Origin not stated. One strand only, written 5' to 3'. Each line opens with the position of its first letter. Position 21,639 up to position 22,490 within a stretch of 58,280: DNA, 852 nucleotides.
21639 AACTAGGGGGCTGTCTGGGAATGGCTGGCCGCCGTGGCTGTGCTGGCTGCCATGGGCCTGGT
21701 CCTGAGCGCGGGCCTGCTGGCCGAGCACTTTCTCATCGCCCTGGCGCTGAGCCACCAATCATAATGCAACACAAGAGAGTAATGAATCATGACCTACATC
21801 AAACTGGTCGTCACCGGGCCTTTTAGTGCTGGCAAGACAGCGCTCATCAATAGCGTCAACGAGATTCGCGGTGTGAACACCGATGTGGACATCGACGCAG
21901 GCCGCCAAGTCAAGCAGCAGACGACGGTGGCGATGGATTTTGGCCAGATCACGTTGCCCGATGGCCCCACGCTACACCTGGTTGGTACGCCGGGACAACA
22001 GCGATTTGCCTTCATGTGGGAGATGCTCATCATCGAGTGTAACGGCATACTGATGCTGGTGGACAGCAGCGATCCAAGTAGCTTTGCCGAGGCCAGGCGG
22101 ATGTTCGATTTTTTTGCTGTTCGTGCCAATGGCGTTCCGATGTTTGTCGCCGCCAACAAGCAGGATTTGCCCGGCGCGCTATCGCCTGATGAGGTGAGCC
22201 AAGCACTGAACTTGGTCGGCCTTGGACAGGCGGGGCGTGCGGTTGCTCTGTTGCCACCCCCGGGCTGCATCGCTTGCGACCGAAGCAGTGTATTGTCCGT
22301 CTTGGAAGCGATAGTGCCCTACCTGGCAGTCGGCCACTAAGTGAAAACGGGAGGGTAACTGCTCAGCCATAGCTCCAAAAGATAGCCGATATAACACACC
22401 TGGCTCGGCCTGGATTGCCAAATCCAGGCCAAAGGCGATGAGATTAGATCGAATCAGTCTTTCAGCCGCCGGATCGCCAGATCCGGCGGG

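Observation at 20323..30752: Candidate undescribed system: bactofilin / CvnD-type GTPase / two Roadblock proteins / vWA membrane protein / ParA ATPase / sensor-LCP enzyme in one co-oriented neighbourhood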

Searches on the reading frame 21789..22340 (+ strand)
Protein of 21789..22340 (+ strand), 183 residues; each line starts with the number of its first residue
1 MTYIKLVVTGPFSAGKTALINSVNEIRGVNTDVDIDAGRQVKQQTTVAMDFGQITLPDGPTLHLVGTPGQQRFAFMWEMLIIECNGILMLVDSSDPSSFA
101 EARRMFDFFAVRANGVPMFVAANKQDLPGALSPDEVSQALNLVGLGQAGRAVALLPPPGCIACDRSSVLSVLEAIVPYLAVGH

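Call 3: search_protein_families(library=pfam, proteins=[window:21789-22340:+], max_evalue=0.01)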
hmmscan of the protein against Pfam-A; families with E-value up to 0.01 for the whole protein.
window:21789-22340:+ (183 aa): 8 families
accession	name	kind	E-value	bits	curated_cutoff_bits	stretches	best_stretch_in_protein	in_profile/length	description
PF03029.23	ATP_bind_1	-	2e-13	51.2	27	1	32-127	55-168/240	Conserved hypothetical ATP binding protein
PF00025.27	Arf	-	1.2e-11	44.9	22.3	1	5-146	16-146/174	ADP-ribosylation factor family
PF00071.28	Ras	-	6.7e-08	32.7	21.6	1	5-128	1-117/162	Ras family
PF00009.33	GTP_EFTU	-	2.2e-07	31.1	26.5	1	3-176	3-183/188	Elongation factor Tu GTP binding domain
PF01926.29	MMR_HSR1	-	9.3e-06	26.2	21.9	1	6-124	2-113/113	50S ribosome-binding GTPase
PF09439.16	SRPRB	-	6.6e-05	22.8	25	1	6-140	6-134/178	Signal recognition particle receptor beta subunit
PF08477.19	Roc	-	0.00017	22.2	27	1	5-126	1-119/119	Ras of Complex, Roc, domain of DAPkinase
PF00350.29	Dynamin_N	-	0.0078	16.7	27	0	6-23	1-18/168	Dynamin family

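Call 6: find_homologous_proteins(query=window:21789-22340:+, max_evalue=1e-10)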
Query window:21789-22340:+ (183 aa): 7764 proteins with E <= 1e-10 among 8000 candidates; the best 120 are listed.
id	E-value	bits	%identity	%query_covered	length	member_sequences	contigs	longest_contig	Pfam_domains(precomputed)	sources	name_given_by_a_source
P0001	2.8e-112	390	97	100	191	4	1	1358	PF01926.30,PF00025.28,PF00009.34,PF03029.24,PF00071.29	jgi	jgi:hypothetical protein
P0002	2.1e-92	326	81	99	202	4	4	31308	PF01926.30,PF00025.28,PF09439.17,PF00009.34,PF03029.24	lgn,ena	-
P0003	2.7e-92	325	78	99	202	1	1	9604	PF01926.30,PF00025.28,PF00009.34,PF03029.24,PF00071.29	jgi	-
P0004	1.6e-91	323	81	99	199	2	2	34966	PF01926.30,PF00025.28,PF00009.34,PF03029.24,PF00071.29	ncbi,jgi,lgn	-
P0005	1.6e-90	320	80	100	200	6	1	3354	PF01926.30,PF00025.28,PF00009.34,PF03029.24,PF00071.29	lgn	-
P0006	5.7e-90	318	80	99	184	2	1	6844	PF01926.30,PF00025.28,PF08477.20,PF00009.34,PF03029.24,PF00071.29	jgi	jgi:small GTP-binding protein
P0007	1.9e-89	316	77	97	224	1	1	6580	PF01926.30,PF00025.28,PF00009.34,PF03029.24,PF00071.29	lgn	-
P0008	2.1e-89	316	80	99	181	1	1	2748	PF01926.30,PF00025.28,PF08477.20,PF03029.24,PF00071.29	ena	-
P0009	8.0e-88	311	80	99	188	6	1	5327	PF01926.30,PF00025.28,PF08477.20,PF00009.34,PF03029.24,PF00071.29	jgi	jgi:hypothetical protein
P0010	1.2e-87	310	78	99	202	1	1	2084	PF01926.30,PF00025.28,PF00009.34,PF03029.24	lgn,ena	-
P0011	3.5e-87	309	81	99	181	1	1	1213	PF01926.30,PF00025.28,PF08477.20,PF00009.34,PF03029.24,PF00071.29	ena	-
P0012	1.0e-85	304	76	99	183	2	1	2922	PF01926.30,PF00025.28,PF00009.34,PF03029.24,PF00071.29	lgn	-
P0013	6.2e-85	301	76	99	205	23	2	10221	PF01926.30,PF00025.28,PF08477.20,PF00009.34,PF03029.24,PF00071.29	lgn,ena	-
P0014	9.2e-85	301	76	98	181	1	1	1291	PF01926.30,PF00025.28,PF00009.34,PF03029.24,PF00071.29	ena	-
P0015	1.2e-84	301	77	99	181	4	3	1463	PF01926.30,PF00025.28,PF08477.20,PF00009.34,PF03029.24,PF00071.29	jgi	jgi:small GTP-binding protein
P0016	2.0e-84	300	73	97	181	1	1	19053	PF01926.30,PF00025.28,PF00009.34,PF03029.24,PF00071.29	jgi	jgi:small GTP-binding protein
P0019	4.3e-82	292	75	98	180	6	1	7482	PF01926.30,PF00025.28,PF00009.34,PF03029.24,PF00071.29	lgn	-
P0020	1.8e-81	290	75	97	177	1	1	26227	PF01926.30,PF00025.28,PF00009.34,PF03029.24,PF00071.29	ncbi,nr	ncbi:MAG: GTP-binding protein [Chloroflexi bacterium]|nr:GTP-binding protein [Chloroflexota bacteriu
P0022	1.7e-80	287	71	97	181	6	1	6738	PF01926.30,PF00025.28,PF08477.20,PF00009.34,PF03029.24,PF00071.29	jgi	jgi:small GTP-binding protein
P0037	1.0e-70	255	67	98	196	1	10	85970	PF01926.30,PF00025.28,PF08477.20,PF00009.34,PF03029.24,PF00071.29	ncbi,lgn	-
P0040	2.2e-65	238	63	97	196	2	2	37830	PF01926.30,PF00025.28,PF08477.20,PF00009.34,PF03029.24,PF00071.29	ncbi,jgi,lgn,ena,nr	ncbi:MAG TPA: GTP-binding protein [Chloroflexi bacterium]|nr:GTP-binding protein [Chloroflexota bact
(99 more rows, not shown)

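Call 8: find_encoding_contigs(protein=P0037, flank=10000, max_places=2)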
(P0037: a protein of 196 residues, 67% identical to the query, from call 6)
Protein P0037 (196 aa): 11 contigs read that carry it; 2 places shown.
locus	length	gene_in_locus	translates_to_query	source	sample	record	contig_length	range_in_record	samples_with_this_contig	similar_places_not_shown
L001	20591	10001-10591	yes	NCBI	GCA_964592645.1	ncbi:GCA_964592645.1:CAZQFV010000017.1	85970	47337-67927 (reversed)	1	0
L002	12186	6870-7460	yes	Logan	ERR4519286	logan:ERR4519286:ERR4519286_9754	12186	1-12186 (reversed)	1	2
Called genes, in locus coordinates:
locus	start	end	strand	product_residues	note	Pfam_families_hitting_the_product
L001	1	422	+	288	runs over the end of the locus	PF00528:BPD_transp_1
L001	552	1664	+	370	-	PF00005:ABC_tran, PF13304:AAA_21 (faint), PF17912:OB_MalK, PF08402:TOBE_2 (weak)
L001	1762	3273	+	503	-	PF08448:PAS_4, PF00989:PAS, PF08448:PAS_4, PF13188:PAS_8, PF13426:PAS_9, PF08447:PAS_3, PF00512:HisKA, PF02518:HATPase_c, +1 more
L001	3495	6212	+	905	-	-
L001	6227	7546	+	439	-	-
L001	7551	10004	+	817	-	-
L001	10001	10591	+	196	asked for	PF00009:GTP_EFTU (weak), PF00025:Arf, PF00071:Ras, PF01926:MMR_HSR1 (weak), PF08477:Roc (weak), PF03029:ATP_bind_1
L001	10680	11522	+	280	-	PF03259:Robl_LC7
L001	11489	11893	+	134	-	PF03259:Robl_LC7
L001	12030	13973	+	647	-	PF01855:POR_N, PF02775:TPP_enzyme_C, PF13237:Fer4_10 (weak), PF14697:Fer4_21 (faint), PF00037:Fer4 (weak), PF12837:Fer4_6 (weak)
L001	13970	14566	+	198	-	PF01558:POR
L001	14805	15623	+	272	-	PF00005:ABC_tran, PF13191:AAA_16 (weak)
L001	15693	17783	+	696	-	PF14353:CpXC, PF12770:CHAT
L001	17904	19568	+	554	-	PF00015:MCPsignal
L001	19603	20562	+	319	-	PF00106:adh_short (faint), PF01073:3Beta_HSD, PF01370:Epimerase, PF04321:RmlD_sub_bind, PF05368:NmrA (weak), PF13460:NAD_binding_10, PF16363:GDP_Man_Dehyd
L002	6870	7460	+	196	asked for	PF00009:GTP_EFTU (weak), PF00025:Arf, PF00071:Ras, PF01926:MMR_HSR1 (weak), PF08477:Roc (weak), PF03029:ATP_bind_1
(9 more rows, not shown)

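Call 9: find_encoding_contigs(protein=P0040, flank=10000, max_places=2)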
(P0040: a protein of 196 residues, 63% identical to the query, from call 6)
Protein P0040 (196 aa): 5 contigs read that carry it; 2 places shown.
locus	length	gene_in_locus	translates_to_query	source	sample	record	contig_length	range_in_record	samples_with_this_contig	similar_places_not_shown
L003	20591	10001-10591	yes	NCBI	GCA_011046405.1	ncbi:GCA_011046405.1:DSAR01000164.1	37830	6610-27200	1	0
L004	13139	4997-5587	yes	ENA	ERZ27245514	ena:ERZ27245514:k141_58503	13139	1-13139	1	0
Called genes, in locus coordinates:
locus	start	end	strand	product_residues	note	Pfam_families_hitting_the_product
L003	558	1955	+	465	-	PF03990:DUF348, PF07501:G5, PF06725:3D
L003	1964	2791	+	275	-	PF00398:RrnaAD, PF13847:Methyltransf_31 (weak), PF13649:Methyltransf_25 (weak)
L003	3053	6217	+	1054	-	PF04519:Bactofilin, PF18930:DUF5679 (weak)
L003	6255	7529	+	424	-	-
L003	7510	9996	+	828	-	-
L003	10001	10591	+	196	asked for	PF00009:GTP_EFTU, PF00025:Arf, PF00071:Ras (weak), PF01926:MMR_HSR1 (weak), PF08477:Roc (weak), PF03029:ATP_bind_1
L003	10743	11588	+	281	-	PF03259:Robl_LC7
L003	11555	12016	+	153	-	PF03259:Robl_LC7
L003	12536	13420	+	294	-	PF01476:LysM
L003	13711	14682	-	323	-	PF01073:3Beta_HSD, PF01370:Epimerase, PF02719:Polysacc_synt_2, PF04321:RmlD_sub_bind, PF13460:NAD_binding_10 (weak), PF16363:GDP_Man_Dehyd, PF07993:NAD_binding_4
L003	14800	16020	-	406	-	PF00149:Metallophos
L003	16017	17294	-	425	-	PF01938:TRAM, PF21579:PabTrmU54_TRAM_dom (weak), PF05958:tRNA_U5-meth_tr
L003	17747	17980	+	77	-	PF01476:LysM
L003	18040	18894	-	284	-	PF00069:Pkinase, PF07714:PK_Tyr_Ser-Thr, PF01636:APH (faint), PF03109:ABC1 (weak), PF14531:Kinase-like (weak)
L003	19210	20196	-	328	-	PF13641:Glyco_tranf_2_3, PF00535:Glycos_transf_2, PF13632:Glyco_trans_2_3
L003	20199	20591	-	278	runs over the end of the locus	PF01370:Epimerase, PF04321:RmlD_sub_bind, PF01073:3Beta_HSD (weak), PF16363:GDP_Man_Dehyd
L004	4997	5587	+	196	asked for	PF00009:GTP_EFTU, PF00025:Arf, PF00071:Ras (weak), PF01926:MMR_HSR1 (weak), PF08477:Roc (weak), PF03029:ATP_bind_1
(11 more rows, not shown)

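Call 10: find_encoding_contigs(protein=P0004, flank=10000, max_places=2)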
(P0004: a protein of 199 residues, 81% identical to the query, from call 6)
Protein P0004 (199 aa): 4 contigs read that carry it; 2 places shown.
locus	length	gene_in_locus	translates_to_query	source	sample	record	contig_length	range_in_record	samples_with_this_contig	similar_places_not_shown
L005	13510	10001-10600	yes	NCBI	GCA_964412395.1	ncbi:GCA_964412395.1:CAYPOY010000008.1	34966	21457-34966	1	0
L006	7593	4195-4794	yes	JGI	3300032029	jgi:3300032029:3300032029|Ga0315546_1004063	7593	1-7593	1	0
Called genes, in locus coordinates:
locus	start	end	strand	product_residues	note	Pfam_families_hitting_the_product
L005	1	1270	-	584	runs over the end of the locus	PF02518:HATPase_c, PF13589:HATPase_c_3, PF01119:DNA_mis_repair, PF08676:MutL_C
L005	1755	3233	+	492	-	PF03990:DUF348, PF07501:G5, PF06725:3D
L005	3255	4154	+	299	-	PF00398:RrnaAD, PF13649:Methyltransf_25 (weak)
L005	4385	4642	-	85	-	-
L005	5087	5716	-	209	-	-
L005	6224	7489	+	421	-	PF22847:Glyco_hydro_43_rel (faint)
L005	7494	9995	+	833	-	-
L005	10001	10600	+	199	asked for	PF00009:GTP_EFTU (weak), PF00025:Arf, PF00071:Ras (weak), PF01926:MMR_HSR1 (weak), PF03029:ATP_bind_1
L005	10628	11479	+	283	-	PF03259:Robl_LC7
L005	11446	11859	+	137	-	PF03259:Robl_LC7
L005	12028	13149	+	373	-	PF01476:LysM, PF23473:LysM3_LYK4_5 (faint), PF01476:LysM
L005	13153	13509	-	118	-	?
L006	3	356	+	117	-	?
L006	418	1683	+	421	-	PF22847:Glyco_hydro_43_rel (faint)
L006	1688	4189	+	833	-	-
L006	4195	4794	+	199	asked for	PF00009:GTP_EFTU (weak), PF00025:Arf, PF00071:Ras (weak), PF01926:MMR_HSR1 (weak), PF03029:ATP_bind_1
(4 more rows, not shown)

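Call 14: find_encoding_contigs(protein=P0002, flank=10000, max_places=2)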
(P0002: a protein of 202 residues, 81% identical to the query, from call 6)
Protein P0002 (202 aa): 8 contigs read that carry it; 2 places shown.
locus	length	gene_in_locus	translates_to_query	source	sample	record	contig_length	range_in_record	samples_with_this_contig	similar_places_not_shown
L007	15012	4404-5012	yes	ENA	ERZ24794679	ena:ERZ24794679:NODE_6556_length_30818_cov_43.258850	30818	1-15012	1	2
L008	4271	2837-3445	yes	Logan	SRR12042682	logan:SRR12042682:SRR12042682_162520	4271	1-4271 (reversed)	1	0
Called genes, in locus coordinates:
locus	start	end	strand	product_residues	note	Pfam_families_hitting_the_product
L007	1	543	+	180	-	?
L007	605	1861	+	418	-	-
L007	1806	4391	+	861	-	-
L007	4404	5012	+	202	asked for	PF00009:GTP_EFTU (weak), PF00025:Arf, PF01926:MMR_HSR1 (weak), PF09439:SRPRB (faint), PF03029:ATP_bind_1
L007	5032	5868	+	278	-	PF03259:Robl_LC7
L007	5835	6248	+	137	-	PF03259:Robl_LC7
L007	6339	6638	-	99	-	-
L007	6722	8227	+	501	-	PF02074:Peptidase_M32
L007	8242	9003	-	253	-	-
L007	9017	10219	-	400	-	PF03979:Sigma70_r1_1, PF00140:Sigma70_r1_2, PF04542:Sigma70_r2, PF04539:Sigma70_r3, PF04545:Sigma70_r4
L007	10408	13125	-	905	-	PF01624:MutS_I, PF05188:MutS_II, PF05192:MutS_III, PF05190:MutS_IV, PF00488:MutS_V, PF27441:MutS_C (faint)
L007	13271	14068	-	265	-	PF03618:Kinase-PPPase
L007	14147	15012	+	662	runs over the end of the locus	PF26549:Tricorn_N, PF26550:Tricorn_2nd, PF00930:DPPIV_N (faint), PF07676:PD40, PF26549:Tricorn_N, PF07676:PD40, PF26549:Tricorn_N, PF07676:PD40 (weak), +2 more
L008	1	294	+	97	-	?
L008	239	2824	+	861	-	-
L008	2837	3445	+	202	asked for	PF00009:GTP_EFTU (weak), PF00025:Arf, PF01926:MMR_HSR1 (weak), PF09439:SRPRB (faint), PF03029:ATP_bind_1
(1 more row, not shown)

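Call 15: find_encoding_contigs(protein=P0020, flank=10000, max_places=1)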
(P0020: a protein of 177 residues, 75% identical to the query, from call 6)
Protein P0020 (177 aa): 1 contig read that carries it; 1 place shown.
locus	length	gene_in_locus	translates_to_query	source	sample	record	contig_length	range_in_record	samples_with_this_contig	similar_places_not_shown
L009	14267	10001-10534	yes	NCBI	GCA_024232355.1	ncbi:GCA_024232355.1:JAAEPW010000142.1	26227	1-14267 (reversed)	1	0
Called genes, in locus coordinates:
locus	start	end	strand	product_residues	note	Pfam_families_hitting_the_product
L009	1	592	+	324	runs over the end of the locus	PF01891:CbiM, PF13190:PDGLE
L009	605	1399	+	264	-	PF02361:CbiQ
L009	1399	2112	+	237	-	PF02463:SMC_N, PF00005:ABC_tran, PF13304:AAA_21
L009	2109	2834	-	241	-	PF00702:Hydrolase, PF13419:HAD_2 (weak), PF13242:Hydrolase_like (weak)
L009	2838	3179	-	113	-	-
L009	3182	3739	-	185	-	PF08207:EFP_N, PF01132:EFP, PF09285:Elong-fact-P_C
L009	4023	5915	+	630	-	PF03816:LytR_cpsA_psr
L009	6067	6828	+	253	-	PF00142:Fer4_NifH (faint), PF01656:CbiA, PF02374:ArsA_ATPase, PF06564:CBP_BcsQ, PF09140:MipZ (faint), PF13614:AAA_31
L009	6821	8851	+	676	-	PF00989:PAS, PF13188:PAS_8 (faint), PF13426:PAS_9, PF01590:GAF, PF13185:GAF_2, PF13492:GAF_3, PF08448:PAS_4 (weak), PF13426:PAS_9, +1 more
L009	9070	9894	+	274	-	PF04519:Bactofilin, PF18930:DUF5679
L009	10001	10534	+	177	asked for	PF00009:GTP_EFTU (weak), PF00025:Arf, PF00071:Ras (weak), PF01926:MMR_HSR1 (weak), PF03029:ATP_bind_1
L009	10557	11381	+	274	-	PF03259:Robl_LC7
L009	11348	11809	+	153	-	PF03259:Robl_LC7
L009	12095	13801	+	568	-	PF00092:VWA (weak), PF13519:VWA_2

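Call 16: find_encoding_contigs(protein=P0016, flank=10000, max_places=1)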
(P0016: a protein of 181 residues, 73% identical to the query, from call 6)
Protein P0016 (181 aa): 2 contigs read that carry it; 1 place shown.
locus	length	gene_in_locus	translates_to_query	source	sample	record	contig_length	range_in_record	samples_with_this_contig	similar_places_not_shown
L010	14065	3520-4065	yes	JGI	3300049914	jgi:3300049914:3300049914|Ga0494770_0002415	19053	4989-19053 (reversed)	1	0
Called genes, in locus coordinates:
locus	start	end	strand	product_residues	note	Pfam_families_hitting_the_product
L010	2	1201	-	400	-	?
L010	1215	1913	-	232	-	PF00072:Response_reg, PF00486:Trans_reg_C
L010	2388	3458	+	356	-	PF04519:Bactofilin, PF18930:DUF5679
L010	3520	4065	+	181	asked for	PF00009:GTP_EFTU, PF00025:Arf, PF00071:Ras, PF01926:MMR_HSR1 (weak), PF03029:ATP_bind_1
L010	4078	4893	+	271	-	PF03259:Robl_LC7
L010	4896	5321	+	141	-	PF03259:Robl_LC7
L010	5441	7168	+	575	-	PF00092:VWA (weak), PF13519:VWA_2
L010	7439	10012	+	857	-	PF02861:Clp_N, PF23569:NBD_SMAX1, PF00004:AAA, PF17871:AAA_lid_9, PF00004:AAA, PF07724:AAA_2, PF07728:AAA_5, PF10431:ClpB_D2-small, +9 more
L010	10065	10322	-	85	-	PF05016:ParE_toxin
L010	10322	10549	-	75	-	-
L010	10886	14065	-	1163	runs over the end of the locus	-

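Call 18: find_related_loci(query=A1, collection=genome_contigs, flank=10000)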
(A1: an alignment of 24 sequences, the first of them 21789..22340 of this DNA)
Query A1 (183 aa) in genome_contigs; peptide patterns used: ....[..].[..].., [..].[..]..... (x = any residue, [..] = any of these).
430 stretches matched a pattern; 333 encode a relative of the query (tblastn E <= 1e-3); the best 80 are kept; 80 distinct loci.
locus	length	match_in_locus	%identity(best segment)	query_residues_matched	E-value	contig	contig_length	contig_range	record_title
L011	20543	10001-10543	82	1-181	4e-101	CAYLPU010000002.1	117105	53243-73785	MAG TPA_asm: uncultured Anaerolineales bacterium isolate binchicken_co243_290 genome assembly, contig: NODE_59_length_11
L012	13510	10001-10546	81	1-182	1e-98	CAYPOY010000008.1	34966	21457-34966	MAG TPA_asm: uncultured Anaerolineales bacterium isolate SRP214966_co5_314 genome assembly, contig: NODE_734_length_3496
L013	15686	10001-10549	80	1-183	1e-96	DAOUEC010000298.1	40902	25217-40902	MAG TPA_asm: Anaerolineae bacterium isolate N3_163 k131_1966414, whole genome shotgun sequence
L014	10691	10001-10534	73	1-179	2e-85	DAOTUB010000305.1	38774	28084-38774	MAG TPA_asm: Anaerolineae bacterium isolate F17_41 k129_2825209, whole genome shotgun sequence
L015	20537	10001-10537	67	1-179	7e-76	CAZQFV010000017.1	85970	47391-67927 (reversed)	MAG TPA_asm: uncultured Chloroflexia bacterium isolate binchicken_co7_230 genome assembly, contig: NODE_511_length_85970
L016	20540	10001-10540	63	3-179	1e-72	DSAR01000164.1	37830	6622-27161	MAG TPA_asm: Chloroflexota bacterium isolate SpSt-1153 Ga0129302_1000296, whole genome shotgun sequence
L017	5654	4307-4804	46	5-179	9e-41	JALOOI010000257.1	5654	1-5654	MAG: Anaerolineae bacterium isolate Prado099 scaffold_38783, whole genome shotgun sequence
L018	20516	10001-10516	46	1-180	1e-39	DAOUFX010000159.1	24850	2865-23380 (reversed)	MAG TPA_asm: Anaerolineae bacterium isolate R24_80 k131_1476224, whole genome shotgun sequence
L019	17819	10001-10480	48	4-172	2e-39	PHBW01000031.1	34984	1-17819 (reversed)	MAG: Chloroflexi bacterium HGW-Chloroflexi-4 08E140C01_z5_2013_Ig3399_v2_scaffold_1188, whole genome shotgun sequence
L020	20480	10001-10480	48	4-172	3e-39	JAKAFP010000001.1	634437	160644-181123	MAG: Chloroflexi bacterium isolate WY2.bin104 NODE_5_length_634437_cov_4.238721, whole genome shotgun sequence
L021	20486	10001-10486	44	5-176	6e-39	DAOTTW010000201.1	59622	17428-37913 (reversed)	MAG TPA_asm: Anaerolineae bacterium isolate F14_28 k111_4812715, whole genome shotgun sequence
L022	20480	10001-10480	48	4-172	8e-39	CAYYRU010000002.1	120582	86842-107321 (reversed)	MAG TPA_asm: uncultured Anaerolinea sp. isolate SRP294416_co1_152 genome assembly, contig: NODE_115_length_120582_cov_10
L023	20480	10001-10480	48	4-172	1e-38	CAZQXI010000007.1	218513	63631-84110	MAG TPA_asm: uncultured Anaerolinea sp. isolate SRP302447_co4_258 genome assembly, contig: NODE_189_length_218513_cov_17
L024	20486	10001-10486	44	4-175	6e-38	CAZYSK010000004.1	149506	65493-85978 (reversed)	MAG TPA_asm: uncultured Anaerolineales bacterium isolate binchicken_co334_204 genome assembly, contig: NODE_100_length_1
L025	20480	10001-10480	48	4-172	3e-38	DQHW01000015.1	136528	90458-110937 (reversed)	MAG TPA_asm: Anaerolineaceae bacterium isolate UBA8523 contig_71025, whole genome shotgun sequence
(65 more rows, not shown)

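Call 22: find_related_loci(query=A1, collection=metagenome_contigs, flank=10000)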
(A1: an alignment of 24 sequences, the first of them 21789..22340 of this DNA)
Query A1 (183 aa) in metagenome_contigs; peptide patterns used: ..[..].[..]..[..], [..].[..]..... (x = any residue, [..] = any of these).
422 stretches matched a pattern; 178 encode a relative of the query (tblastn E <= 1e-3); the best 80 are kept; 80 distinct loci.
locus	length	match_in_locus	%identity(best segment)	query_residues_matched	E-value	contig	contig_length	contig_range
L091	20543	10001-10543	82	1-181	2e-101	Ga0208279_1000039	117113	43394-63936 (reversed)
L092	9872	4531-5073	82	1-181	2e-101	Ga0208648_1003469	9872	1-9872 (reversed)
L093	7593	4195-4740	81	1-182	6e-99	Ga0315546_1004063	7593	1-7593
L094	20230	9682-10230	80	1-183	5e-97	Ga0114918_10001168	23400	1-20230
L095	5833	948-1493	77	1-182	2e-93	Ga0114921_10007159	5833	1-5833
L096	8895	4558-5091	73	1-179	3e-84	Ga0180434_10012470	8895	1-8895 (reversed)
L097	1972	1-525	74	6-180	3e-88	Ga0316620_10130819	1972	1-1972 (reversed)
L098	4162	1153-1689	70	3-181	2e-81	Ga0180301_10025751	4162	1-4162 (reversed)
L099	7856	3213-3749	69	1-179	2e-78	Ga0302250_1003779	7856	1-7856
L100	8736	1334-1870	69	1-179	2e-78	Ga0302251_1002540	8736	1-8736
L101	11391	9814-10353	63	3-179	6e-73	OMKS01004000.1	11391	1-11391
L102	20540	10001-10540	63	3-179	6e-73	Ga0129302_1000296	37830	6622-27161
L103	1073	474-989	47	1-180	1e-42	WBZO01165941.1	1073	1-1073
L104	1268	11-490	48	4-172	1e-40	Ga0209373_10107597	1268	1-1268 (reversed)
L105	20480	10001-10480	48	4-172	2e-38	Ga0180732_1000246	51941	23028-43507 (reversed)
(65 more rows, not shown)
